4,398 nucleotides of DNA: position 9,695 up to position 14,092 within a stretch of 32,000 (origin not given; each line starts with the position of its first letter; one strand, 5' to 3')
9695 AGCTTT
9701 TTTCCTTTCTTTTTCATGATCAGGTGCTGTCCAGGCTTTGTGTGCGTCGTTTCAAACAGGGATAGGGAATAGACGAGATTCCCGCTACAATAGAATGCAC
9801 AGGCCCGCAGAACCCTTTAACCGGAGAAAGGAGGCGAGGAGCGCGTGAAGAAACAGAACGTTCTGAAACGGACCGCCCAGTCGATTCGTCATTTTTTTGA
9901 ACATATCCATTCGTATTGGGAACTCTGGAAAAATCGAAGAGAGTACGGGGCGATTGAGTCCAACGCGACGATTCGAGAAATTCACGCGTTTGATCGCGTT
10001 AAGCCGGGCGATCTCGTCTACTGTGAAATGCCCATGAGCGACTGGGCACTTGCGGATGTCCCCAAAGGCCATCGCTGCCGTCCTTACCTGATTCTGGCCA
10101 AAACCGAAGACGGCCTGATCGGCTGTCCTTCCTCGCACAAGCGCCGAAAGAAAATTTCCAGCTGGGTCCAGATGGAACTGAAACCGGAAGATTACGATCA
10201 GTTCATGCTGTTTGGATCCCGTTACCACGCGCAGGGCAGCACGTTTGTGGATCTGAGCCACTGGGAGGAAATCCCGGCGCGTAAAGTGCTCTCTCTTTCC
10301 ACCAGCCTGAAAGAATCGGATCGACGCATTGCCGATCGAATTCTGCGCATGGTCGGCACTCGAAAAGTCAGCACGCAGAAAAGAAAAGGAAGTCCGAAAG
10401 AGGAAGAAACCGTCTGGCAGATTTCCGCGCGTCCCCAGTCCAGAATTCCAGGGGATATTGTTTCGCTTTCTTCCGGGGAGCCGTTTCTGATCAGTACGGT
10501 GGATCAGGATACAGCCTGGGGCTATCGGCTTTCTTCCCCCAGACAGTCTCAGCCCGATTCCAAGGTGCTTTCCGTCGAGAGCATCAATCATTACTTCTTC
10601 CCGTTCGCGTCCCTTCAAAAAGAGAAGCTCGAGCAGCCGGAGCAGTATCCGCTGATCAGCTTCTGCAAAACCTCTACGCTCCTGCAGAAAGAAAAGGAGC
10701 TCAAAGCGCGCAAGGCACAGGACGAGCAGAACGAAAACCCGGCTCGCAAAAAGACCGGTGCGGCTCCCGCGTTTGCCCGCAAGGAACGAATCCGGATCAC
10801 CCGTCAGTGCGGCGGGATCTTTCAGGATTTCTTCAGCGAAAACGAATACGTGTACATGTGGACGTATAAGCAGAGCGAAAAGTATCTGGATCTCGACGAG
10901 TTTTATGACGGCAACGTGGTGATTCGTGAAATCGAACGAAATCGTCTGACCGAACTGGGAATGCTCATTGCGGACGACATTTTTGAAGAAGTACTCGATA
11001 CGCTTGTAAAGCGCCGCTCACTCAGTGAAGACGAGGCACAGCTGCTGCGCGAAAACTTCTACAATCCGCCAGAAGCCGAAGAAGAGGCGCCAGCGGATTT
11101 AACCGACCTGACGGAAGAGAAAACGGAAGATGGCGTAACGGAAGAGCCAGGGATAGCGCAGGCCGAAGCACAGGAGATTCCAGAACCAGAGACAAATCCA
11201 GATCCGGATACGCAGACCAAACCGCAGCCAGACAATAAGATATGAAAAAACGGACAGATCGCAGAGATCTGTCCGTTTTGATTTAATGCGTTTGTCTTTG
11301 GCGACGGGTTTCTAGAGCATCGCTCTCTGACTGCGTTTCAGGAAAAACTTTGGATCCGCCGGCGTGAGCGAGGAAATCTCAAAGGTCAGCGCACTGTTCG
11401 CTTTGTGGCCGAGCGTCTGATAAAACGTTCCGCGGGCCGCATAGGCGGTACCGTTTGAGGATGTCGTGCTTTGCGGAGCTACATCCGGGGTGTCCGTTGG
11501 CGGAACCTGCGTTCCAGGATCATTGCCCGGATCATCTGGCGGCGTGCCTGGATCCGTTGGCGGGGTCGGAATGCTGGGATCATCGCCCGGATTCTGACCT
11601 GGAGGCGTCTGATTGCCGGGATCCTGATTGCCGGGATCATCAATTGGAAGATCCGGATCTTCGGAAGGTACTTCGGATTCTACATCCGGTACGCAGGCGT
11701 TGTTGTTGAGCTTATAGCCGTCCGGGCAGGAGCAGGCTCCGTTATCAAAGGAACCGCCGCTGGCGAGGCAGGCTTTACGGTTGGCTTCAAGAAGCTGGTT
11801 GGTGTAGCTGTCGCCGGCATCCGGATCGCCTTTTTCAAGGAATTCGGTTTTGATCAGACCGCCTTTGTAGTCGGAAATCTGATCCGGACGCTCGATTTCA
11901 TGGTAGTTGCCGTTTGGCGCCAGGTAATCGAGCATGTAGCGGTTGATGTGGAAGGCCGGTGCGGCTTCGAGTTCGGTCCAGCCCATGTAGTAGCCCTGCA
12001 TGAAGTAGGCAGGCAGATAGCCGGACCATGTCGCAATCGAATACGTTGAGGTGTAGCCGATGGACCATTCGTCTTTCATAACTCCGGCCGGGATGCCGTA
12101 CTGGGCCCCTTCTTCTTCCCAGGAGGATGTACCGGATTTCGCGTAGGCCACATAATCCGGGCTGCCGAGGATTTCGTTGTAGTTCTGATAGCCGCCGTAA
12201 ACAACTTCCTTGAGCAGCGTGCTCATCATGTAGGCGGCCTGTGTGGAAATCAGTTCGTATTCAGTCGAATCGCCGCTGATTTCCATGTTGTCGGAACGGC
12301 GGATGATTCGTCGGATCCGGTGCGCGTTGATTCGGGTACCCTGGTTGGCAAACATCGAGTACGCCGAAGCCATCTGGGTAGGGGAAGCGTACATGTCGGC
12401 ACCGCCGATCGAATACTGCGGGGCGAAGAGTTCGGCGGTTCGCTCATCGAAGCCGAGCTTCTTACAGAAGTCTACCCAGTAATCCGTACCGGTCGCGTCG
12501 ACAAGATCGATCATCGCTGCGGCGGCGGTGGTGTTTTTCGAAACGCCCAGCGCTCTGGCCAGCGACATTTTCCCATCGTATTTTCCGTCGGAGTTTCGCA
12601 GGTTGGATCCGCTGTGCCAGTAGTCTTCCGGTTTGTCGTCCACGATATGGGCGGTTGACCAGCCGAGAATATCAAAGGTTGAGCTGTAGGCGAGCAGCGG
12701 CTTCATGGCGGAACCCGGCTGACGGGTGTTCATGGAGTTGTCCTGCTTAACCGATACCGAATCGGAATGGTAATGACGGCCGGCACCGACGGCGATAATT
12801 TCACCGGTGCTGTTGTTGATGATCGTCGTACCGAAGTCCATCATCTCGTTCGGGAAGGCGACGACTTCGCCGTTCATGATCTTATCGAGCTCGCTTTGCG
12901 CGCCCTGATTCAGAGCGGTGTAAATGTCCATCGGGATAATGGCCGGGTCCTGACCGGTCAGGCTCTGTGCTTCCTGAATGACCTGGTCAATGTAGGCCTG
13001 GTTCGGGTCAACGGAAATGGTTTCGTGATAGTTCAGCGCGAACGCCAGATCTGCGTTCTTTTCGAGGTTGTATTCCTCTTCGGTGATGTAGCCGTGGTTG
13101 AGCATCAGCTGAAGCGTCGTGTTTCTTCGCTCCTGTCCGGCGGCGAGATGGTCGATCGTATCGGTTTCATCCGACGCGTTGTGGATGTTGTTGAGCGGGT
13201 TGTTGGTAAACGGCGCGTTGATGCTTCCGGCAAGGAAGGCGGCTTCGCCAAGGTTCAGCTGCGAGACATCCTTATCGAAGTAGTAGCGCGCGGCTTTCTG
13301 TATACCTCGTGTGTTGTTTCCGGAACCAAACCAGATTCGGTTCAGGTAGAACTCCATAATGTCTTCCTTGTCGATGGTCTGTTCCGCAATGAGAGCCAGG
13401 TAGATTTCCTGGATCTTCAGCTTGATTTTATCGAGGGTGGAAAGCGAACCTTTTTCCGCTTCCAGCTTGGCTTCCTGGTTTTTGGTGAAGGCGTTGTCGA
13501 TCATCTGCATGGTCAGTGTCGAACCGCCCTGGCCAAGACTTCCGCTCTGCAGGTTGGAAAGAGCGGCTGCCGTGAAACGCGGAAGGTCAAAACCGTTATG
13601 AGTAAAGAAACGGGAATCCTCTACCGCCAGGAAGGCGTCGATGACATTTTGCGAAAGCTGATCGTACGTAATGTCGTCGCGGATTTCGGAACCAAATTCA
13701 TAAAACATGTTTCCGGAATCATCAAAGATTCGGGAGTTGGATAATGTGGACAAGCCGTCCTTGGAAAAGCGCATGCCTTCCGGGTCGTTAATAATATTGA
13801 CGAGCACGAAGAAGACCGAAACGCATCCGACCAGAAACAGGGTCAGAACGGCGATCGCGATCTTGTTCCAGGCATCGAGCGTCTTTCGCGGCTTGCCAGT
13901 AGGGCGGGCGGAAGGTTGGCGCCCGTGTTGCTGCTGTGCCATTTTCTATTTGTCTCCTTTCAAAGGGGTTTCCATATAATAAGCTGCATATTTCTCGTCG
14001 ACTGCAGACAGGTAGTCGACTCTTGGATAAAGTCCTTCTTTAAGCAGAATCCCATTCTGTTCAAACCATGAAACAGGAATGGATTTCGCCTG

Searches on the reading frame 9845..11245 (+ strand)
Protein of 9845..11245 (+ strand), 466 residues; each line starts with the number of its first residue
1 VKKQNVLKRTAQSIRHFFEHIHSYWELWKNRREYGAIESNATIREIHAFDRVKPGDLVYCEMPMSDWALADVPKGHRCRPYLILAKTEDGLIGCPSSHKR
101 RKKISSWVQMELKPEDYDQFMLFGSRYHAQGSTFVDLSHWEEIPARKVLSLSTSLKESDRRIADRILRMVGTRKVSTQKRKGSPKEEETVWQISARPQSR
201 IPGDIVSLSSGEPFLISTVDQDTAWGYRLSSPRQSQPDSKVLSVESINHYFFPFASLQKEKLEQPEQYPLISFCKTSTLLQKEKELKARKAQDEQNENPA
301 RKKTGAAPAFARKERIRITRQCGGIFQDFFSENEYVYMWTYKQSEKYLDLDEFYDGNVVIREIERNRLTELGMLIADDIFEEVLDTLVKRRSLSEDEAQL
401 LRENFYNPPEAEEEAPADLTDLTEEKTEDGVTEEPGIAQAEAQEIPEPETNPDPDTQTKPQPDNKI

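Call 65: search_protein_families(library=pfam, proteins=[window:9845-11245:+], max_evalue=0.01)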
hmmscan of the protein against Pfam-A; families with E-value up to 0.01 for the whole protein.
window:9845-11245:+ (466 aa): 0 families

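Call 67: search_protein_families(library=padloc, proteins=[window:9845-11245:+], max_evalue=0.01)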
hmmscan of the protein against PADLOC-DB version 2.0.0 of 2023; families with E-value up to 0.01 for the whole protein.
window:9845-11245:+ (466 aa): 0 families

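Call 99: search_solved_structures(query=window:9845-11245:+, max_evalue=1)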
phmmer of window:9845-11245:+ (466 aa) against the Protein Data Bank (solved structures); distinct sequences matched with E-value up to 1: 4.
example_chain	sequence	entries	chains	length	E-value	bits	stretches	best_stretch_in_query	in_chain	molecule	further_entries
1sf9_A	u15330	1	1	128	0.24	13.6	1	196-236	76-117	yfhH hypothetical protein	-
3mhh_E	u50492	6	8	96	0.65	12.1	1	222-275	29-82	SAGA-associated factor 73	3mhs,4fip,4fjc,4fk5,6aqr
4wa6_E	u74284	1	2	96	0.65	12.1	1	222-275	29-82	SAGA-associated factor 73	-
3m99_D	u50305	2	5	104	0.77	11.9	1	222-275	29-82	SAGA-associated factor 73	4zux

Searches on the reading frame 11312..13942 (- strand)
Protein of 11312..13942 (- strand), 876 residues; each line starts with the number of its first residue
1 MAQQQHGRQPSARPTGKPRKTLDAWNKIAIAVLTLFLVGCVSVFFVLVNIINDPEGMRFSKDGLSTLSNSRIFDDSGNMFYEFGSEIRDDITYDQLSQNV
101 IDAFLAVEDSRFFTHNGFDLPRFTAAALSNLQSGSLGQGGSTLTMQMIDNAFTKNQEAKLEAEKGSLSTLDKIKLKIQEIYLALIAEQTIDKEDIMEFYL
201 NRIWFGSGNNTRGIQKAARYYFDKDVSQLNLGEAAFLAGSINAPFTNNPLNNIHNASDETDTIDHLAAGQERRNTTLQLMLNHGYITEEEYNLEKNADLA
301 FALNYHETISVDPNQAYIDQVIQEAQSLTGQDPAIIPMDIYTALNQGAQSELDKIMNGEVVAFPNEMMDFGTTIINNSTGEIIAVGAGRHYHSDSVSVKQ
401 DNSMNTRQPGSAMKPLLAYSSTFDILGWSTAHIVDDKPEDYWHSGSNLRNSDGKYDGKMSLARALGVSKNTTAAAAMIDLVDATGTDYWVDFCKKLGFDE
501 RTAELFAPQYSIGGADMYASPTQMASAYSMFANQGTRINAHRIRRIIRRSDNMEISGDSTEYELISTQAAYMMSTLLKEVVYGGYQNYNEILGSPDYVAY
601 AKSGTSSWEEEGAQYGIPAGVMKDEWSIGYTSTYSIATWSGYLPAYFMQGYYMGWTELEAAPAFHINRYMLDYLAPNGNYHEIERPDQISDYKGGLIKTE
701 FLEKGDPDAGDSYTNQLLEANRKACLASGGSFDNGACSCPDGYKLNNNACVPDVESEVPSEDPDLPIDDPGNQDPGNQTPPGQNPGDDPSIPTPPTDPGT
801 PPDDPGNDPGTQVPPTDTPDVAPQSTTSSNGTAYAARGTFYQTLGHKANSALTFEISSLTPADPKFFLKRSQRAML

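Call 56: find_encoding_contigs(protein=window:11312-13942:-, flank=10000, max_places=2)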
Protein window:11312-13942:- (876 aa): 1 contig read that carries it; 1 place shown.
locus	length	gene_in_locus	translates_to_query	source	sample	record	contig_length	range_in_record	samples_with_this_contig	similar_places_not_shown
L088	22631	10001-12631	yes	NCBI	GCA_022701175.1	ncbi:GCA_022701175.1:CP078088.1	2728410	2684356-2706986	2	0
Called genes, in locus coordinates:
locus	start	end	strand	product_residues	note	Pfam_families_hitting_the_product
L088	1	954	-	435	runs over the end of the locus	PF14286:DHHW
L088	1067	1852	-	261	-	PF03062:MBOAT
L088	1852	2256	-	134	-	-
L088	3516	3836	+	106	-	-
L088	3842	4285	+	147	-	-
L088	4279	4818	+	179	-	PF09419:PGP_phosphatase (faint), PF13419:HAD_2, PF00702:Hydrolase, PF13242:Hydrolase_like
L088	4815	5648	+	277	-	PF04294:VanW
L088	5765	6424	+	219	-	PF14690:Zn_ribbon_ISL3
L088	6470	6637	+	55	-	PF01610:DDE_Tnp_ISL3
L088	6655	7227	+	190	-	PF01610:DDE_Tnp_ISL3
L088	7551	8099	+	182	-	PF12822:ECF_trnsprt (weak), PF09515:Thia_YuaJ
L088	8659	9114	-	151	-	PF05103:DivIVA, PF23649:FKBP15 (weak)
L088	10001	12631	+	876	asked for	PF00912:Transgly, PF00905:Transpeptidase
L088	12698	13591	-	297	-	-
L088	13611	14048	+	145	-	-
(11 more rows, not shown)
